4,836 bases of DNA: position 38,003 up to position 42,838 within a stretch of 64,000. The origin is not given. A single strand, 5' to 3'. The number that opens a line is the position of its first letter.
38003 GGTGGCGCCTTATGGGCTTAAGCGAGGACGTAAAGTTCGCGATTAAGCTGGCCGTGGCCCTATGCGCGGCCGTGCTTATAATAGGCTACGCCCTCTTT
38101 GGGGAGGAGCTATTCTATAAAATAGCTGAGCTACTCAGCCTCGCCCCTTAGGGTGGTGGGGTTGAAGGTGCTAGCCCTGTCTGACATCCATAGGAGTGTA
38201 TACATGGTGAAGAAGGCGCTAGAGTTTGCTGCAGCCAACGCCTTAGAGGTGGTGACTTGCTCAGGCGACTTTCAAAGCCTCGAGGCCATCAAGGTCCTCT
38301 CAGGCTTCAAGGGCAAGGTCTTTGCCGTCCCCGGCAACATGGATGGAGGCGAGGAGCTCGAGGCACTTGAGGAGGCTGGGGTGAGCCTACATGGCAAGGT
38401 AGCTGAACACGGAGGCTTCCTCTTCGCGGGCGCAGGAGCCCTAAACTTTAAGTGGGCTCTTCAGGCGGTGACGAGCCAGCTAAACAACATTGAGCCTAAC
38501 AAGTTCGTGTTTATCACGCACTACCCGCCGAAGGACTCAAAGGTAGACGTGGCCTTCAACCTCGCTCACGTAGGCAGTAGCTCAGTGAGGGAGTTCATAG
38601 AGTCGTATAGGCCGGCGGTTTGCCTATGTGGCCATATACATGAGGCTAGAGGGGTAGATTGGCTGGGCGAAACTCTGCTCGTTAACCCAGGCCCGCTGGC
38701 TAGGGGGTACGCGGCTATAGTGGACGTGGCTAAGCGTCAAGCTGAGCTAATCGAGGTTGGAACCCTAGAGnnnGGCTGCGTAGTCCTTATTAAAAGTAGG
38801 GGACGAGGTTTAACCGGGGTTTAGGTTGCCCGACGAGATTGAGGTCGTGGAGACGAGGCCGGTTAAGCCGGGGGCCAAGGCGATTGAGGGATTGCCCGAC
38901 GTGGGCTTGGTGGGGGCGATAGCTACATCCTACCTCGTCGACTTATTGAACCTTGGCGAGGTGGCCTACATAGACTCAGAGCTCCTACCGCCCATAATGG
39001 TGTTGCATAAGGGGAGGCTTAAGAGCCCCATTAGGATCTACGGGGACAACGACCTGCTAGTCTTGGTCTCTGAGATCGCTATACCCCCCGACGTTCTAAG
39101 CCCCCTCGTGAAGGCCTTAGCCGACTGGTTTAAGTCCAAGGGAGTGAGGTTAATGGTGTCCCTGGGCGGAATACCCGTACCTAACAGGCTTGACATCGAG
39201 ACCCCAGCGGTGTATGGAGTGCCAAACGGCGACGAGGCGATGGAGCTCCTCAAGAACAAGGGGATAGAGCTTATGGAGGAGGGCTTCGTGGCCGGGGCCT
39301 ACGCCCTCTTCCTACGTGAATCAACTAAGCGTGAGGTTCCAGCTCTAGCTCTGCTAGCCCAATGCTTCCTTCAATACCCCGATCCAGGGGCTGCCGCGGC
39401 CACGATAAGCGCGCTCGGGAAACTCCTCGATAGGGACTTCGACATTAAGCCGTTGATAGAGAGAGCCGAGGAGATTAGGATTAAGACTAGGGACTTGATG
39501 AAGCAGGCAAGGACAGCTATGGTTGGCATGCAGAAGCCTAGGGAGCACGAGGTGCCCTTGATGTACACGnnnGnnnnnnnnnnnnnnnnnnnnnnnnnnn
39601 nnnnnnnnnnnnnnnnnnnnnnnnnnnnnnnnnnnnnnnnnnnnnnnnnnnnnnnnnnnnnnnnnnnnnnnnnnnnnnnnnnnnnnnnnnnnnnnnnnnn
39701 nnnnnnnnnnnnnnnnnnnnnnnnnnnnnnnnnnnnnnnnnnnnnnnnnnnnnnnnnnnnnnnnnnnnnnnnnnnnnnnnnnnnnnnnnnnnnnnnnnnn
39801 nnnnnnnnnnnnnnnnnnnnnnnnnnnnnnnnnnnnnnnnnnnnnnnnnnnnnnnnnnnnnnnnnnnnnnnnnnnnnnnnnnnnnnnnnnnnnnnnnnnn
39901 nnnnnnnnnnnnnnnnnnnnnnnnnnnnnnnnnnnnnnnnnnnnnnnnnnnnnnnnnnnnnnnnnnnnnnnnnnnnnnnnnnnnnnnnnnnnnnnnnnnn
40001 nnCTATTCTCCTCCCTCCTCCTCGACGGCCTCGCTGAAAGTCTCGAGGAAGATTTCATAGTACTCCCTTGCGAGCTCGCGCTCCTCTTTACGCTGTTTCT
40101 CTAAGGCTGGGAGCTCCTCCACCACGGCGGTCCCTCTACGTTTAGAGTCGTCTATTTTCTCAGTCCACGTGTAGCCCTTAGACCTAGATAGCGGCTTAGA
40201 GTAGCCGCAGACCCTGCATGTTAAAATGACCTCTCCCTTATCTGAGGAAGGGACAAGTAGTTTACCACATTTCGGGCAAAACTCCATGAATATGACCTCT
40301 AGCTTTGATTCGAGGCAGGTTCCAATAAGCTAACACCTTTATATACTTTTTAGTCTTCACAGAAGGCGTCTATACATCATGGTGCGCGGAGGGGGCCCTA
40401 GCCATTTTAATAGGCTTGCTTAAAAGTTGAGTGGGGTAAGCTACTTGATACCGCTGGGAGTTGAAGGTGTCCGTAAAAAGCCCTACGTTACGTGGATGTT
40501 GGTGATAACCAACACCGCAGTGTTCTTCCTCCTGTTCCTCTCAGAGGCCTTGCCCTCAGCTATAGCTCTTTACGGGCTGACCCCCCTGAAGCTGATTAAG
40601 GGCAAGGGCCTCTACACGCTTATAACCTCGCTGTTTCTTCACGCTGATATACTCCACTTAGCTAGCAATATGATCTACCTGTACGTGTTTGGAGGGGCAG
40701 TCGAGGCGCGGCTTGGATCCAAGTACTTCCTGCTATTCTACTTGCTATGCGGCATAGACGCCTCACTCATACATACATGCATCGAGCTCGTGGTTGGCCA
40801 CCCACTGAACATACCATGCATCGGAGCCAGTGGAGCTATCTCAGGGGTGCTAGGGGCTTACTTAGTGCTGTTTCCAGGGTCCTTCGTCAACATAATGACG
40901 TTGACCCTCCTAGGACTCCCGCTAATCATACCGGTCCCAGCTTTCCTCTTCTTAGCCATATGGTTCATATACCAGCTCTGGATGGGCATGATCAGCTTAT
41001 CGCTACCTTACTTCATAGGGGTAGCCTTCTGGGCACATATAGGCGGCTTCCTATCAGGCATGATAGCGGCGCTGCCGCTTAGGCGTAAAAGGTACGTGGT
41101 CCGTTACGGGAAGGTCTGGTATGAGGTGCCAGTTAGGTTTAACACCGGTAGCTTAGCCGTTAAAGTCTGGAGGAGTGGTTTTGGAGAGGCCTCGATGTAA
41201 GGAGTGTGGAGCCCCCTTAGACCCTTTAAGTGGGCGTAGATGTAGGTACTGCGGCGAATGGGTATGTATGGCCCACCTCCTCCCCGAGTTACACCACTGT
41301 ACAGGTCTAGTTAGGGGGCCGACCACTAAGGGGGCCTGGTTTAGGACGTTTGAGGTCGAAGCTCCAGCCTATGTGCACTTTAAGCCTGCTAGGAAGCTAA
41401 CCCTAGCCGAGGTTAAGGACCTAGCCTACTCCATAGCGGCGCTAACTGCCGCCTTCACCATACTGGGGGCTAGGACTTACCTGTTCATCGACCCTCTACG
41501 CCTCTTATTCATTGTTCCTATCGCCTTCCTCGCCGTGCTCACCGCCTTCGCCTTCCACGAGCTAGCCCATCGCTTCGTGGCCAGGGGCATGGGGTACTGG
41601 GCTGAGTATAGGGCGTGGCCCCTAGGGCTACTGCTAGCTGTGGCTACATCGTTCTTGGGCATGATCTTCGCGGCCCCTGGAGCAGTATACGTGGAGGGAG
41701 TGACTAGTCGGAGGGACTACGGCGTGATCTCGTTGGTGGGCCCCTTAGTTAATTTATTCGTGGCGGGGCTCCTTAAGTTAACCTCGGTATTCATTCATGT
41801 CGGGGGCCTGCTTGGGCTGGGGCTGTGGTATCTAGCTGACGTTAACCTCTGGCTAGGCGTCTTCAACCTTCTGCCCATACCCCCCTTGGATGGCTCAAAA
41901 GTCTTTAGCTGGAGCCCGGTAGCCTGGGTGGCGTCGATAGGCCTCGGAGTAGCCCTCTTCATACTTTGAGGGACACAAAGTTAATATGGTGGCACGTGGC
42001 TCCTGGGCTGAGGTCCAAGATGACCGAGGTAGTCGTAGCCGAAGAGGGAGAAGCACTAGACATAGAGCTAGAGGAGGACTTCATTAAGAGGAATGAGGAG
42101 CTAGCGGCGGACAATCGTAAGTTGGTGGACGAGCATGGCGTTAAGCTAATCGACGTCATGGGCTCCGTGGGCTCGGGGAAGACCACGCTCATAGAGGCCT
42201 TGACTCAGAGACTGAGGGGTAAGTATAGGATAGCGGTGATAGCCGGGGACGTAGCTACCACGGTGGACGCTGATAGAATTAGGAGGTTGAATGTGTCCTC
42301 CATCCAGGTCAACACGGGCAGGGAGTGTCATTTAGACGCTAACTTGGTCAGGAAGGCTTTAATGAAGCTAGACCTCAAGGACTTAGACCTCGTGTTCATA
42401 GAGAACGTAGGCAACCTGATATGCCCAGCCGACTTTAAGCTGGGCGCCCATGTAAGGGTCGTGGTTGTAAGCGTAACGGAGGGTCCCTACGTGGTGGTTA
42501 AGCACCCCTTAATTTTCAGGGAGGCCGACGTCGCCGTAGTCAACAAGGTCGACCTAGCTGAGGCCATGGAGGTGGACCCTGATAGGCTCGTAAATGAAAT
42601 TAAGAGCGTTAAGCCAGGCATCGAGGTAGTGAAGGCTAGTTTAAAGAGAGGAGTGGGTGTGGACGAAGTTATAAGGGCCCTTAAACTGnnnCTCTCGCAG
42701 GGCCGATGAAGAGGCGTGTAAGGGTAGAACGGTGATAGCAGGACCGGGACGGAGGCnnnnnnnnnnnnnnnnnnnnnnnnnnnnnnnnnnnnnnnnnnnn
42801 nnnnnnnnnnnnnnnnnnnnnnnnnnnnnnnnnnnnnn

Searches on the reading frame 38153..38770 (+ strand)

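Call 66: search_protein_families(library=pfam, proteins=[window:38153-38770:+], max_evalue=0.001)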
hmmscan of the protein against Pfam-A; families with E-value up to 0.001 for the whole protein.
window:38153-38770:+ (206 aa): 3 families
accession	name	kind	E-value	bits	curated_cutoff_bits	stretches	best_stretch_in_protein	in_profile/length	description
PF14582.11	Metallophos_3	-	5.5e-18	65.7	28.2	1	101-199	159-256/259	Metallophosphoesterase, calcineurin superfamily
PF12850.12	Metallophos_2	-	3.7e-17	63.2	27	1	5-184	2-137/154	Calcineurin-like phosphoesterase superfamily domain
PF00149.33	Metallophos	-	1.6e-09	38.9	21.5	1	4-164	1-190/191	Calcineurin-like phosphoesterase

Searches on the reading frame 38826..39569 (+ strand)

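Call 67: search_protein_families(library=pfam, proteins=[window:38826-39569:+], max_evalue=0.001)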
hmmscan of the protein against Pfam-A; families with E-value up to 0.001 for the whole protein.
window:38826-39569:+ (248 aa): 1 family
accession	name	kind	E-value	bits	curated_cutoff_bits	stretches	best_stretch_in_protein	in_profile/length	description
PF09754.15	PAC2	-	1.9e-47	162.3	25.8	1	19-224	1-214/215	PAC2 family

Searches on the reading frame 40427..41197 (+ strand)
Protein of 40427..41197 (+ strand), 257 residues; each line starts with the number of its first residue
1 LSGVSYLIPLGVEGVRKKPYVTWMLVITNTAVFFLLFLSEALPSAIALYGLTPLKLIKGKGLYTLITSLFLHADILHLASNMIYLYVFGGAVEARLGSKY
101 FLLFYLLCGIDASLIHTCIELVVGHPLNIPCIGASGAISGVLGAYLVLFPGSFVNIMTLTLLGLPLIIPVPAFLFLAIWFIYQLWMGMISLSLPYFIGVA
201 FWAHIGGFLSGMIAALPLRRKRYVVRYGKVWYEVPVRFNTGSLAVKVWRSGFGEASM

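Call 67: search_protein_families(library=pfam, proteins=[window:40427-41197:+], max_evalue=0.001)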
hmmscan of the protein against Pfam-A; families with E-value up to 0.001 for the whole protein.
window:40427-41197:+ (257 aa): 2 families
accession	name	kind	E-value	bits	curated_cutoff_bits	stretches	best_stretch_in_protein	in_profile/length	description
PF01694.28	Rhomboid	-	3.4e-31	108.8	22.6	1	62-220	4-142/143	Rhomboid domain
PF08551.15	DUF1751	-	0.00038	21.4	22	1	63-123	9-69/99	Eukaryotic integral membrane protein (DUF1751)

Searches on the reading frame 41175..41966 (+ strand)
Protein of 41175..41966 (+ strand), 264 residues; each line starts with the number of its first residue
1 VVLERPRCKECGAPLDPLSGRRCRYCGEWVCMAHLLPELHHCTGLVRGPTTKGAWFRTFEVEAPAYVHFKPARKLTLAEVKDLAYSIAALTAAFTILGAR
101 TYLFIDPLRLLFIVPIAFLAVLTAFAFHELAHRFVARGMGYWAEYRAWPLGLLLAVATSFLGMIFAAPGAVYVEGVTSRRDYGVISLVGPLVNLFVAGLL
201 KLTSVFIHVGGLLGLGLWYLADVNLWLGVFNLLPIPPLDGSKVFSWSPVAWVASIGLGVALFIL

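Call 67: search_protein_families(library=pfam, proteins=[window:41175-41966:+], max_evalue=0.001)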
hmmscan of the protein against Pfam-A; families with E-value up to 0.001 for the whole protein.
window:41175-41966:+ (264 aa): 2 families
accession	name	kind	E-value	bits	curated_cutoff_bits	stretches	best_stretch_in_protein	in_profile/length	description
PF02163.28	Peptidase_M50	-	5.5e-08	32.8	27.2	1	217-244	163-190/221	Peptidase family M50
PF01428.23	zf-AN1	-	3.6e-05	24.2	27.9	1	11-45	6-38/40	AN1-like Zinc finger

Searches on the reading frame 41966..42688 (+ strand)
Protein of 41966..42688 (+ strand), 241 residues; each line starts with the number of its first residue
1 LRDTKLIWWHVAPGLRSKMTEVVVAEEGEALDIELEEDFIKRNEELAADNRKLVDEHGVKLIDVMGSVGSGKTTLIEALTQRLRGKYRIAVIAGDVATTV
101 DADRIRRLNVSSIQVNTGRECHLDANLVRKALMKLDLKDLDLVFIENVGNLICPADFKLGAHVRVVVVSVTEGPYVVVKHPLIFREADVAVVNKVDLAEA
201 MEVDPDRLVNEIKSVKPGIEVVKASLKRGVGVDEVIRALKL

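Call 67: search_protein_families(library=pfam, proteins=[window:41966-42688:+], max_evalue=0.001)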
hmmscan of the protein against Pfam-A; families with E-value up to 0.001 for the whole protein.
window:41966-42688:+ (241 aa): 5 families
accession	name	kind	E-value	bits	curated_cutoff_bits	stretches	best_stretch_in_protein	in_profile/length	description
PF02492.25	cobW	-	2.4e-22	79.8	20.7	1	64-222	5-179/180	CobW/HypB/UreG, nucleotide-binding domain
PF03308.22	MeaB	-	8e-07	28.8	23.1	1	60-239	34-231/273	Methylmalonyl Co-A mutase-associated GTPase MeaB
PF00009.33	GTP_EFTU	-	4.7e-06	26.8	26.5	0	62-115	6-59/188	Elongation factor Tu GTP binding domain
PF13401.12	AAA_22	-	0.00071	20.3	27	0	61-145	7-90/130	AAA domain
PF03193.22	RsgA_GTPase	-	0.00076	19.8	30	0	43-83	90-130/174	RsgA GTPase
